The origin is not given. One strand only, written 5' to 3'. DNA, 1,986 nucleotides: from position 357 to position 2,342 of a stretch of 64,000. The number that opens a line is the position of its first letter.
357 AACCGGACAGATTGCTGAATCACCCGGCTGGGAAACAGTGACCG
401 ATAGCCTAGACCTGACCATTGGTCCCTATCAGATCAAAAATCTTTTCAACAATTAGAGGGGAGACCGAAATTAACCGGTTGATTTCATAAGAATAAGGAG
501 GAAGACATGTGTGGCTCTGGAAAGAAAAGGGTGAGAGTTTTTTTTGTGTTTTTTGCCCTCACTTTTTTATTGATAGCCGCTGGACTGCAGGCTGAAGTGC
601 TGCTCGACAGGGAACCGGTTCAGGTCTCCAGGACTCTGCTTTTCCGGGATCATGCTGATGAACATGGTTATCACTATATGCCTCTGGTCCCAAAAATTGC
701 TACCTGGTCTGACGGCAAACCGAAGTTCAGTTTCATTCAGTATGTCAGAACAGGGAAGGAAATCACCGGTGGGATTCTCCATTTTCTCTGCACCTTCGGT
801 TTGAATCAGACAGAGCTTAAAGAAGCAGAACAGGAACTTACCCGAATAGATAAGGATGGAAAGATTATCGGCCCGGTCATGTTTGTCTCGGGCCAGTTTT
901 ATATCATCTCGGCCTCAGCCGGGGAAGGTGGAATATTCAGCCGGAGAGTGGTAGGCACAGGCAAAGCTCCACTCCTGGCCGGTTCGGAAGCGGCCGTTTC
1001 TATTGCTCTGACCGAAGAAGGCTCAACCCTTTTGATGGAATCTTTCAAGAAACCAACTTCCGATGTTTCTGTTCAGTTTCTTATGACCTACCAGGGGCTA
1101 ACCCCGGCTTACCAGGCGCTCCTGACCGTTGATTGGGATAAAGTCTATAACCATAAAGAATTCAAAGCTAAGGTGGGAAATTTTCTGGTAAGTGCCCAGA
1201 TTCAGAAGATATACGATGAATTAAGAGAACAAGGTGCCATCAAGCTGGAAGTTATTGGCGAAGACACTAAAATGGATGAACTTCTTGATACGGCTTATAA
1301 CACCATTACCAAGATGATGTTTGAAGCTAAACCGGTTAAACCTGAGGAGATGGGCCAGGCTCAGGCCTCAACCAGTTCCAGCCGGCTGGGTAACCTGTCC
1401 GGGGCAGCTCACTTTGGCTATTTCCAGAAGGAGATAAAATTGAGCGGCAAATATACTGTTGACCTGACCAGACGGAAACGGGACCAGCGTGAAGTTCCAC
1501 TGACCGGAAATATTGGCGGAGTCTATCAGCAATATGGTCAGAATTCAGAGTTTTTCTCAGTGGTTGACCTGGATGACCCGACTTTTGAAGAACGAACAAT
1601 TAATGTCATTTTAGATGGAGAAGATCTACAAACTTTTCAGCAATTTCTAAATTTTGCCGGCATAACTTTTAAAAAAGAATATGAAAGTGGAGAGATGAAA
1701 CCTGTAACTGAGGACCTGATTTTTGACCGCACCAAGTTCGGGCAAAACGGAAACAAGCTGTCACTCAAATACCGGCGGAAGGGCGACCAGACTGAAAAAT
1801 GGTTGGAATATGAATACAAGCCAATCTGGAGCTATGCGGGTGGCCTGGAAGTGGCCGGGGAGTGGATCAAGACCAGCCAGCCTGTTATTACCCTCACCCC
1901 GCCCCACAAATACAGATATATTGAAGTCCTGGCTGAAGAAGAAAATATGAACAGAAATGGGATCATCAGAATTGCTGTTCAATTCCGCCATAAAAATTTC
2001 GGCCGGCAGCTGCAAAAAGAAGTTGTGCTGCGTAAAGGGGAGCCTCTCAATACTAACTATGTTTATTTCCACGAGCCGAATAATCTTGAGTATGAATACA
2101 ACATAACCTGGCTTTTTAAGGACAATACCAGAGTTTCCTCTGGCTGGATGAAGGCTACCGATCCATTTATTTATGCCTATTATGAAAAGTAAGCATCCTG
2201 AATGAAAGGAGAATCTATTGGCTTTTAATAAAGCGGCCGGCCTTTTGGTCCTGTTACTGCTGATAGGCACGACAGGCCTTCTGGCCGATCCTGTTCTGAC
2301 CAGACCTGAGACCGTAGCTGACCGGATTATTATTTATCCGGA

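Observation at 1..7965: Tandem array of four paralogous Sec-secreted proteins of an unrecognised family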

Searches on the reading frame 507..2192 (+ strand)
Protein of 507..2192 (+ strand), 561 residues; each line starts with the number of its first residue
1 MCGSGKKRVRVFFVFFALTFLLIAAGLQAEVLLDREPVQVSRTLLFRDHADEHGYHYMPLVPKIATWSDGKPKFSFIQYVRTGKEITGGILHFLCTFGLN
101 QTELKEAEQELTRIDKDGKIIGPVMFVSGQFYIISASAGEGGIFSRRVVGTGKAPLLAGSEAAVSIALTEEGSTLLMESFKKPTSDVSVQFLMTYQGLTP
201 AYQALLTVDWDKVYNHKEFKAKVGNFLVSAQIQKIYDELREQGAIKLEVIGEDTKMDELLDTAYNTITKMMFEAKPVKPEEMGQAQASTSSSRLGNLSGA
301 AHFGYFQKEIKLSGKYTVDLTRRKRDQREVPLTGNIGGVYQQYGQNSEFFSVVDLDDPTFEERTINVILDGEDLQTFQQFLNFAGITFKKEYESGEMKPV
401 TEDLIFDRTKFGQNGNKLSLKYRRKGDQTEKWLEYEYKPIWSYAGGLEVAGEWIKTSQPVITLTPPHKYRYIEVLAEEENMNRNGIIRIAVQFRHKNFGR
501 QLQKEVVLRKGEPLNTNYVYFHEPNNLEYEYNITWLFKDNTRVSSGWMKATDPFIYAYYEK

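Call 3: search_protein_families(library=pfam, proteins=[window:507-2192:+], max_evalue=1)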
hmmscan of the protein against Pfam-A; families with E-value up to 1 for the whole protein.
window:507-2192:+ (561 aa): 2 families
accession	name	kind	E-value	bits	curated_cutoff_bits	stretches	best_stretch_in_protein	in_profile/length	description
PF05284.17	DUF736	-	0.095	13.1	22.1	1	334-367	49-81/99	Protein of unknown function (DUF736)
PF02244.21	Propep_M14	-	0.16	12.6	22.1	0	355-389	26-60/73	Carboxypeptidase activation peptide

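Call 4: search_protein_families(library=ncbifam, proteins=[window:507-2192:+], max_evalue=1)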
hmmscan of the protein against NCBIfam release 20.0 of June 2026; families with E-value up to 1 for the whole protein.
window:507-2192:+ (561 aa): 0 families

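Call 5: search_solved_structures(query=window:507-2192:+, max_evalue=10)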
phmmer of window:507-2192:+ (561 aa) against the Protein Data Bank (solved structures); distinct sequences matched with E-value up to 10: 2.
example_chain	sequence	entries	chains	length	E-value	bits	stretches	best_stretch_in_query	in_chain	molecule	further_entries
5tpk_A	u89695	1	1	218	0.23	13.3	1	297-382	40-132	Protocadherin-15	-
2f1f_A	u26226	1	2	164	0.28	13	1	334-382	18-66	Acetolactate synthase isozyme III small subunit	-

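Call 7: search_protein_families(library=padloc, proteins=[window:507-2192:+], max_evalue=1)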
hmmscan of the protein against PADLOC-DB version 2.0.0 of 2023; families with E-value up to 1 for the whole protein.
window:507-2192:+ (561 aa): 0 families

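Call 8: search_protein_families(library=phrogs, proteins=[window:507-2192:+], max_evalue=1)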
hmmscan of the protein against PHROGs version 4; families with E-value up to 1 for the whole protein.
window:507-2192:+ (561 aa): 0 families

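Call 9: find_homologous_proteins(query=window:507-2192:+, max_evalue=0.001)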
Query window:507-2192:+ (561 aa): 90 proteins with E <= 0.001 among 8000 candidates.
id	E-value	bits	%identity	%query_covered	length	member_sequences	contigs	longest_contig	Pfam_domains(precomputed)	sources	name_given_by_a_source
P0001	0.0e+0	1251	97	100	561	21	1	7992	-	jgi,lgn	-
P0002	0.0e+0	1233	96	100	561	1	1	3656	-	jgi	-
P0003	0.0e+0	1231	96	100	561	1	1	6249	-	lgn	-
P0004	0.0e+0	1229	95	100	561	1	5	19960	-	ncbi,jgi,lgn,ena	-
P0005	0.0e+0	1229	95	100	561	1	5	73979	-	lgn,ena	-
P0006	0.0e+0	1229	95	100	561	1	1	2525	-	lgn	-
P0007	0.0e+0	1228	96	100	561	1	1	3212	-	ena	-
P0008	0.0e+0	1223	95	100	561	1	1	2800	-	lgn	-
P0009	0.0e+0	1220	95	100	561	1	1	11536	-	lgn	-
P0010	0.0e+0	1216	94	100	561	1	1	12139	-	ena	-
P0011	0.0e+0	1207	96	98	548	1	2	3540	-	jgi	-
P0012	0.0e+0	1199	95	98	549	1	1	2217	-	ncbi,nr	ncbi:MAG: hypothetical protein GYA53_05340, partial [Acidobacteria bacterium]|nr:hypothetical protei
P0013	0.0e+0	1110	85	100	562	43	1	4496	-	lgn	-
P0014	0.0e+0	1091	84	99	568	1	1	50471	-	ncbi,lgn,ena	-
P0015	0.0e+0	1077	84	96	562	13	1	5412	-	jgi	-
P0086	9.0e-74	267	31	92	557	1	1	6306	-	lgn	-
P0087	6.2e-71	258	29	94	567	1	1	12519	-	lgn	-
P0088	1.3e-44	171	26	90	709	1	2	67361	-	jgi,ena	-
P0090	8.0e-10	56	26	44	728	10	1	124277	-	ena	-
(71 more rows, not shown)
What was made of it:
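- On TPR repeat proteins (g3 cassette): Many orthologues carry precomputed TPR Pfam hits (call 9).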

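Call 12: find_encoding_contigs(protein=P0005, flank=10000, max_places=3)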
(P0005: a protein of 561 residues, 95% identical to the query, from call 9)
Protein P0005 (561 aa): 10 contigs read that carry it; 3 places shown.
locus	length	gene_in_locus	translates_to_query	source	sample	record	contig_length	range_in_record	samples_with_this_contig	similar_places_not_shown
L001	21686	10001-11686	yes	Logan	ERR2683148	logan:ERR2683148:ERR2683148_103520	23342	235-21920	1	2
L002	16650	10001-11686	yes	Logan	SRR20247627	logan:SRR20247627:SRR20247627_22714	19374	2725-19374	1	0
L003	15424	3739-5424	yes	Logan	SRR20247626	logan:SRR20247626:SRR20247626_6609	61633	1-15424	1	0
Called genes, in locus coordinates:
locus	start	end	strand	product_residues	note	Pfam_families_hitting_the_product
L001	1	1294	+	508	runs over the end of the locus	?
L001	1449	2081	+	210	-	PF15514:ThaI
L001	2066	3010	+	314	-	PF01555:N6_N4_Mtase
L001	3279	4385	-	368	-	-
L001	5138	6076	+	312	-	PF04055:Radical_SAM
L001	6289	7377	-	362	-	PF01436:NHL (faint), PF17170:DUF5128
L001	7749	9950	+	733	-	-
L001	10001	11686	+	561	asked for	-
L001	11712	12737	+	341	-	-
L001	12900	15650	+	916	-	-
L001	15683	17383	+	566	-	-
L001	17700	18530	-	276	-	PF03352:Adenine_glyco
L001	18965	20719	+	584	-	PF12796:Ank_2, PF13637:Ank_4, PF13857:Ank_5, PF00023:Ank (weak), PF13637:Ank_4, PF23914:TPR_CcmH_CycH, PF13432:TPR_16, PF14559:TPR_19, +16 more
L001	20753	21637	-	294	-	PF01545:Cation_efflux, PF16916:ZT_dimer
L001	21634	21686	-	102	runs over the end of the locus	PF03551:PadR, PF13601:HTH_34 (weak)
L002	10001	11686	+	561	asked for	-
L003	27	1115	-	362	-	PF01436:NHL (faint), PF17170:DUF5128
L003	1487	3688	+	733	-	-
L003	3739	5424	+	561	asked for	-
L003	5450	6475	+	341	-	-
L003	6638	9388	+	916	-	-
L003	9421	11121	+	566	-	-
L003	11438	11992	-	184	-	PF03352:Adenine_glyco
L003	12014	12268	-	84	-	-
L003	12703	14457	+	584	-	PF12796:Ank_2, PF13637:Ank_4, PF13857:Ank_5, PF13637:Ank_4, PF00023:Ank (weak), PF23914:TPR_CcmH_CycH, PF13432:TPR_16, PF14559:TPR_19, +14 more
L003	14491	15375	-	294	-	PF01545:Cation_efflux, PF16916:ZT_dimer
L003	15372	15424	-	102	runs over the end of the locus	PF03551:PadR, PF13601:HTH_34 (weak)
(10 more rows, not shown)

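Call 16: search_protein_families(library=pfam, proteins=[L001:7749-9947:+, P0086, P0088, P0090, L001:6289-7377:-], max_evalue=1)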
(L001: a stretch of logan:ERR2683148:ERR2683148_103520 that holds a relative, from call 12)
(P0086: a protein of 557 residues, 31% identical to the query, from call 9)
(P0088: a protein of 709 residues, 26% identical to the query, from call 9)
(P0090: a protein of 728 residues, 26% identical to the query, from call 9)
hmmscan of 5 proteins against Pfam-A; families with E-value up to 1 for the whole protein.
L001:7749-9947:+ (733 aa): 2 families
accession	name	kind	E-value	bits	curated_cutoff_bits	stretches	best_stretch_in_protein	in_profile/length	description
PF08305.17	NPCBM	-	0.052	14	23.9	1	117-200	60-135/137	NPCBM/NEW2 domain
PF05345.18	He_PIG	-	0.17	12.8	24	1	78-145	10-84/96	Putative Ig domain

P0086 (557 aa): 1 family
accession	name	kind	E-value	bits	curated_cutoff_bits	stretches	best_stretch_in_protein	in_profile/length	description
PF03801.18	Ndc80_HEC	-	0.11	12.6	25.1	1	460-499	79-118/147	HEC/Ndc80p family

P0088 (709 aa): 1 family
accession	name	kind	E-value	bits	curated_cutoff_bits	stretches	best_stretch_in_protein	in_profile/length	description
PF08364.16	IF2_assoc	-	0.29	11.8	24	1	504-514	25-35/39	Bacterial translation initiation factor IF-2 associated region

P0090 (728 aa): 1 family
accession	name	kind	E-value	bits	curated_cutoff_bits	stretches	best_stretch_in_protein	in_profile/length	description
PF12969.12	DUF3857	-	0.15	12.6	24.6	1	486-591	84-143/170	Domain of Unknown Function with PDB structure (DUF3857)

L001:6289-7377:- (362 aa): 4 families
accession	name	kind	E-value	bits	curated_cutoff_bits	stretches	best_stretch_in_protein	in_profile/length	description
PF17170.10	DUF5128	-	2.4e-09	37.3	22.9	1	63-153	53-145/321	6-bladed beta-propeller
PF01436.27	NHL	-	3.7e-06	27.1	20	1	55-79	4-28/28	NHL repeat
PF16288.11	DUF4934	-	0.0021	18.6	27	1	73-134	41-101/102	Domain of unknown function (DUF4934)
PF24303.1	DUF7485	-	0.048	13.6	27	1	109-154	39-80/284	Domain of unknown function (DUF7485)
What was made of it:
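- On Any Pfam, NCBIfam, PADLOC or PHROG family covering the N or C module: No hit reaches E 0.01 on the modules in any of g0-g4 (calls 3, 4, 7, 8, 16).
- Tried and rejected: Pfam, NCBIfam, PADLOC and PHROGs on all subunits gave nothing on the modules (calls 3, 4, 7, 8, 16).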

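Call 19: find_encoding_contigs(protein=P0088, flank=10000, max_places=2)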
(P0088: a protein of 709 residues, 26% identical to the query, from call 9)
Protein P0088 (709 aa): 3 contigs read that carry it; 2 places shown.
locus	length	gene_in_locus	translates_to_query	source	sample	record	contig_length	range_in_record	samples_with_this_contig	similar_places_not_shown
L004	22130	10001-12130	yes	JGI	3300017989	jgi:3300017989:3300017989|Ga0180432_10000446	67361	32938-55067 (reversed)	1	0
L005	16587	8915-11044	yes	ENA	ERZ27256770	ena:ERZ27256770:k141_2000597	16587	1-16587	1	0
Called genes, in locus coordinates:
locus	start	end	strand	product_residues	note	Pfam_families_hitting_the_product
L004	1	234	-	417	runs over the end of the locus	PF01232:Mannitol_dh, PF08125:Mannitol_dh_C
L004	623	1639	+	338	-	-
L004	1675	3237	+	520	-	-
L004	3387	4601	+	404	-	-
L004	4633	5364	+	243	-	-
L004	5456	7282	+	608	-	-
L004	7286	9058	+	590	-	-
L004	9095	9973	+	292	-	-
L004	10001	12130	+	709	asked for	-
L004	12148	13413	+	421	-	PF07719:TPR_2 (faint), PF13181:TPR_8 (faint), PF13371:TPR_9 (faint), PF13424:TPR_12 (faint), PF00515:TPR_1 (faint), PF12895:ANAPC3 (faint), PF13174:TPR_6 (faint), PF13432:TPR_16, +4 more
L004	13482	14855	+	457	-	PF13174:TPR_6 (faint), PF13424:TPR_12 (faint), PF13428:TPR_14 (faint), PF00515:TPR_1 (faint), PF07719:TPR_2 (faint), PF13181:TPR_8 (faint), PF12895:ANAPC3 (faint), PF13432:TPR_16 (weak), +2 more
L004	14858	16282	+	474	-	PF00515:TPR_1 (faint), PF07719:TPR_2 (faint), PF13181:TPR_8 (faint), PF13424:TPR_12 (faint), PF13428:TPR_14 (faint), PF12895:ANAPC3 (faint), PF13174:TPR_6 (faint), PF13432:TPR_16 (weak), +3 more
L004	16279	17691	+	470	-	PF12895:ANAPC3 (faint), PF13174:TPR_6 (faint), PF13424:TPR_12 (faint), PF14559:TPR_19 (faint), PF00515:TPR_1 (faint), PF07719:TPR_2 (faint), PF13176:TPR_7 (faint), PF13432:TPR_16, +1 more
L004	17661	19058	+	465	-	PF13174:TPR_6 (faint), PF03704:BTAD (faint), PF21033:RMD1-3 (faint), PF00515:TPR_1 (faint), PF07719:TPR_2 (faint), PF12895:ANAPC3 (faint), PF13176:TPR_7 (faint), PF13181:TPR_8 (faint), +4 more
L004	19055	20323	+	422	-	PF13424:TPR_12 (faint), PF13428:TPR_14 (faint), PF13429:TPR_15 (faint), PF27626:CNOT10_TPR (faint), PF12895:ANAPC3 (faint), PF13432:TPR_16, PF00515:TPR_1 (weak), PF07719:TPR_2 (weak), +5 more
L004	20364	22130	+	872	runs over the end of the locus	PF07719:TPR_2 (faint), PF12895:ANAPC3 (weak)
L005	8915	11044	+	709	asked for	-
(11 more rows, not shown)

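Call 20: find_encoding_contigs(protein=P0087, flank=10000, max_places=2)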
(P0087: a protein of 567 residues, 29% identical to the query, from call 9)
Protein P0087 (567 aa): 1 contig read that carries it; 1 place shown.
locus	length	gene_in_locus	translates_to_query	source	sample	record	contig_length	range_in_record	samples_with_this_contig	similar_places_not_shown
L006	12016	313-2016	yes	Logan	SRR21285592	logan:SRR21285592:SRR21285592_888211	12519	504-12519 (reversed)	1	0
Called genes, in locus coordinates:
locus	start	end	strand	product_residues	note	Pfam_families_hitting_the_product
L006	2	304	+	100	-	?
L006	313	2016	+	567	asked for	-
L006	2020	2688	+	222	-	-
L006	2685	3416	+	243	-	-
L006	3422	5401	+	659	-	-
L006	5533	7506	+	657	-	-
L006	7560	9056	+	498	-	-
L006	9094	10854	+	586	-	-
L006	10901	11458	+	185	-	-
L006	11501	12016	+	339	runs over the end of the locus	?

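Call 23: predict_structure(alignment_id=A1)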
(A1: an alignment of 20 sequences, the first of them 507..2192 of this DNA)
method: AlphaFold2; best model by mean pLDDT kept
length: 561 residues; sequences in the alignment: 20
mean_pLDDT: 78.3   pTM: 0.49
mean pLDDT of the five models: 78.3, 75.3, 74.5, 71.9, 70.9
residues with pLDDT >= 90: 158; 70-90: 266; 50-70: 80; < 50: 57
segments of 3 or more residues with pLDDT < 50: 1-3, 24-27, 140-142, 221-229, 273-309
pLDDT, mean of each block of 10 residues (from residue 1): 62 79 53 85 89 90 89 91 78 89 91 92 88 73 68 77 87 88 80 86 75 64 42 67 74 57 65 47 37 35 38 70 79 88 89 78 86 84 92 81 92 90 73 84 85 90 84 92 94 84 90 89 77 95 94 91 76
secondary structure, 60 per line:
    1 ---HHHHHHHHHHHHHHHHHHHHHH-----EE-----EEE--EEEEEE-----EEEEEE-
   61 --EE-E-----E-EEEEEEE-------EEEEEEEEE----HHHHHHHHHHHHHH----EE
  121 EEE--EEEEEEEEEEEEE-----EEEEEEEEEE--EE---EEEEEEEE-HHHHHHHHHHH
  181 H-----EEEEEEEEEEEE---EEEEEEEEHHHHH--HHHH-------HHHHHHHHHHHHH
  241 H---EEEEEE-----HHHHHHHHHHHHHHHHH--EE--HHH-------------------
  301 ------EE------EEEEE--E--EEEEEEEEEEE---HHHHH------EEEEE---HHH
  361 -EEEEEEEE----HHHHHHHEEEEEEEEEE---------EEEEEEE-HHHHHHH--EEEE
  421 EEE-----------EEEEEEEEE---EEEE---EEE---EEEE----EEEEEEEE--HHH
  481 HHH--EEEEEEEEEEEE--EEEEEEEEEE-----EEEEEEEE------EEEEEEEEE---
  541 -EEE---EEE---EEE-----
elements in order: H4-25 E38-40 E43-48 E54-59 E74-80 E88-96 H101-114 E119-123 E126-138 E144-153 E161-168 H170-181 E187-198 E202-209 H210-214 H217-220 H228-241 E245-250 H256-272 E315-319 E325-335 H339-343 E350-354 E362-369 H374-380 E381-390 E400-406 H408-414 E417-423 E435-443 E447-450 E454-456 E460-463 E468-475 H478-483 E486-497 E500-509 E515-522 E529-537 E542-544 E548-550 E554-556

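Call 30: search_protein_representatives(alignment_id=A1)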
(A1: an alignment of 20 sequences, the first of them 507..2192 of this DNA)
Query: 20 sequences, 555 profile positions. Proteins with E-value up to 0.001 (for the whole library): 2340; up to 1e-10: 1567; up to 1e-30: 648. The best 150 are listed.
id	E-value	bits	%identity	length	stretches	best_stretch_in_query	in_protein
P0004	4.3e-277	936.5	-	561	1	6-554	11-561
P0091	1.2e-195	667.7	-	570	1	7-554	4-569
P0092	3.9e-177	606.5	-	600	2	4-279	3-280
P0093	1.1e-176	605.1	-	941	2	3-286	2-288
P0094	2.3e-171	587.5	-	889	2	13-283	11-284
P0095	3.2e-160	550.7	-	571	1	10-553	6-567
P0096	6.2e-149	513.4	-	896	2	1-271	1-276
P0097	8.7e-143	493.2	-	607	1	7-550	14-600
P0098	1.5e-139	482.5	-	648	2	30-273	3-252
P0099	4.8e-138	477.5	-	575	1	3-549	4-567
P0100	3.3e-137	474.8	-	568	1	9-551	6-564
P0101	2.0e-136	472.1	-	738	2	3-279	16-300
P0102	9.2e-136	470.0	-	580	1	6-554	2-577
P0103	8.5e-135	466.8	-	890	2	134-548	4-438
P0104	1.4e-134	466.1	-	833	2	7-294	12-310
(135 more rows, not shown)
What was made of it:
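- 2,340 clusters at 50% identity (call 30). Insertion point: many of the best 150 family members are split into two matched stretches (N and C), which implies inserted sequence at that junction (call 30).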

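Call 38: find_related_loci(query=A3, collection=genome_contigs, flank=10000)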
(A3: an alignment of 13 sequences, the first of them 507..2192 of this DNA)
Query A3 (561 aa) in genome_contigs; peptide patterns used: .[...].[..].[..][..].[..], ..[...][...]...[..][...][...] (x = any residue, [..] = any of these).
124 stretches matched a pattern; 96 encode a relative of the query (tblastn E <= 1e-3); the best 80 are kept; 75 distinct loci.
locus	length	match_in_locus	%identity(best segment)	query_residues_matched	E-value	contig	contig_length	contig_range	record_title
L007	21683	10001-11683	97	1-561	0e+0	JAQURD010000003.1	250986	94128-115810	MAG: Acidobacteriota bacterium isolate STD1_65 NODE_82_length_250986_cov_17.512324_Sandtown_D1, whole genome shotgun seq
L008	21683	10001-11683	88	1-561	0e+0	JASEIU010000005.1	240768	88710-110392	MAG: Candidatus Saccharicenans sp. isolate Yes71-14 NODE_5_length_240768_cov_69.759265, whole genome shotgun sequence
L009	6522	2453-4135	87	1-561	0e+0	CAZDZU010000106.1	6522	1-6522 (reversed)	MAG TPA_asm: uncultured Eubacteriales bacterium isolate SRP098346_co1_13 genome assembly, contig: NODE_16897_length_6522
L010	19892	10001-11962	88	25-561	0e+0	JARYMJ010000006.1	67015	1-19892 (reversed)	MAG: Candidatus Saccharicenans sp. isolate A05DMB-I-29 NODE_252_length_67015_cov_7.844534, whole genome shotgun sequence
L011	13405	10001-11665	85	7-561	0e+0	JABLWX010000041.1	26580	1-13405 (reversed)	MAG: Candidatus Aminicenantes bacterium isolate Ch100 contig41, whole genome shotgun sequence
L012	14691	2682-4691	85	7-561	0e+0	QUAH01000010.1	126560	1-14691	MAG: Candidatus Saccharicenans subterraneus isolate BY38 NODE_155_length_126560_cov_113.324_ID_1478722, whole genome sho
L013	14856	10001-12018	84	1-561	0e+0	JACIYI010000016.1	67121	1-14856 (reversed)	MAG: Candidatus Aminicenantes bacterium isolate MAG-74 Aminicenantales_C3_bin33_Scaffold_16, whole genome shotgun sequen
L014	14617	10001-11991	84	8-561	0e+0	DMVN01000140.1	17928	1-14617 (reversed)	MAG TPA_asm: Acidobacteria bacterium isolate UBA10528 contig_41053, whole genome shotgun sequence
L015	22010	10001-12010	84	7-561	0e+0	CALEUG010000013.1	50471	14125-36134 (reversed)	MAG: uncultured bacterium isolate R1_Bin_MAXBIN__085_1 genome assembly, contig: c_000001334959, whole genome shotgun seq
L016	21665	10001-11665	85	7-561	0e+0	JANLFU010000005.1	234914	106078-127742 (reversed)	MAG: Candidatus Saccharicenans sp. isolate A05DMB19 NODE_5_length_234914_cov_32.466799, whole genome shotgun sequence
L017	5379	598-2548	85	3-561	0e+0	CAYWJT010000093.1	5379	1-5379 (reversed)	MAG TPA_asm: uncultured Eubacteriales bacterium isolate binchicken_co107_393 genome assembly, contig: NODE_31493_length_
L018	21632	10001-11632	80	18-561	0e+0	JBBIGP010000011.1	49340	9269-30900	MAG: Candidatus Aminicenantes bacterium isolate QH2S170213_bin_94 NODE_523_length_49340_cov_12.240459, whole genome shot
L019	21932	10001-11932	79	14-561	0e+0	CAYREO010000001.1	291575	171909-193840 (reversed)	MAG TPA_asm: uncultured Eubacteriales bacterium isolate binchicken_co7_212 genome assembly, contig: NODE_16_length_29157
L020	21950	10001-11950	78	18-561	0e+0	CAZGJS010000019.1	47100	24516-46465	MAG TPA_asm: uncultured Eubacteriales bacterium isolate SRP302447_co1_263 genome assembly, contig: NODE_2235_length_4710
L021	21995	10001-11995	77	5-561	0e+0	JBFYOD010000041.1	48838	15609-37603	MAG: Candidatus Aminicenantes bacterium isolate PPR_0111 k121_1039609, whole genome shotgun sequence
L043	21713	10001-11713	32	7-551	2e-88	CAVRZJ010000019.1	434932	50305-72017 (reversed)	MAG: uncultured Acidobacteriota bacterium isolate MFD05942.bin.2.248 genome assembly, contig: contig_553, whole genome s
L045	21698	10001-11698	33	7-546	2e-87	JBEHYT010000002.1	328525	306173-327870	MAG: Bacteroidota bacterium isolate ESF1.bin.67 NODE_30_length_328525_cov_10.109120, whole genome shotgun sequence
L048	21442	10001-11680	30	18-556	1e-86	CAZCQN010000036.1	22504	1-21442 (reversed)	MAG TPA_asm: uncultured Verrucomicrobiota bacterium isolate SRP214966_co5_75 genome assembly, contig: NODE_1741_length_2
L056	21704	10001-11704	31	16-553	3e-79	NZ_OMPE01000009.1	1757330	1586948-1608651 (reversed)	Aquimarina sp. AU474 isolate Aquimarina sp. AU474, whole genome shotgun sequence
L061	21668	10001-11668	31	17-544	3e-78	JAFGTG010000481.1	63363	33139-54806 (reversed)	MAG: Sedimentisphaerales bacterium isolate Zod_Metabat.96 k87_10885036, whole genome shotgun sequence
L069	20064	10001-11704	30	17-555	2e-73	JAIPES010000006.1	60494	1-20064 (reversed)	MAG: Desulfobacteraceae bacterium isolate Tobar18m-G7 Tobar18m-C84, whole genome shotgun sequence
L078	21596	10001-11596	30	29-536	3e-70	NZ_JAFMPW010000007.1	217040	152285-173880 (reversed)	Muriicola sp. Z0-33 scaffold_7_length=217041, whole genome shotgun sequence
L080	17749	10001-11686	30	10-538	2e-80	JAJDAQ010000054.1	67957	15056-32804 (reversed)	MAG: Deltaproteobacteria bacterium isolate OFTM60 OFTM60_53, whole genome shotgun sequence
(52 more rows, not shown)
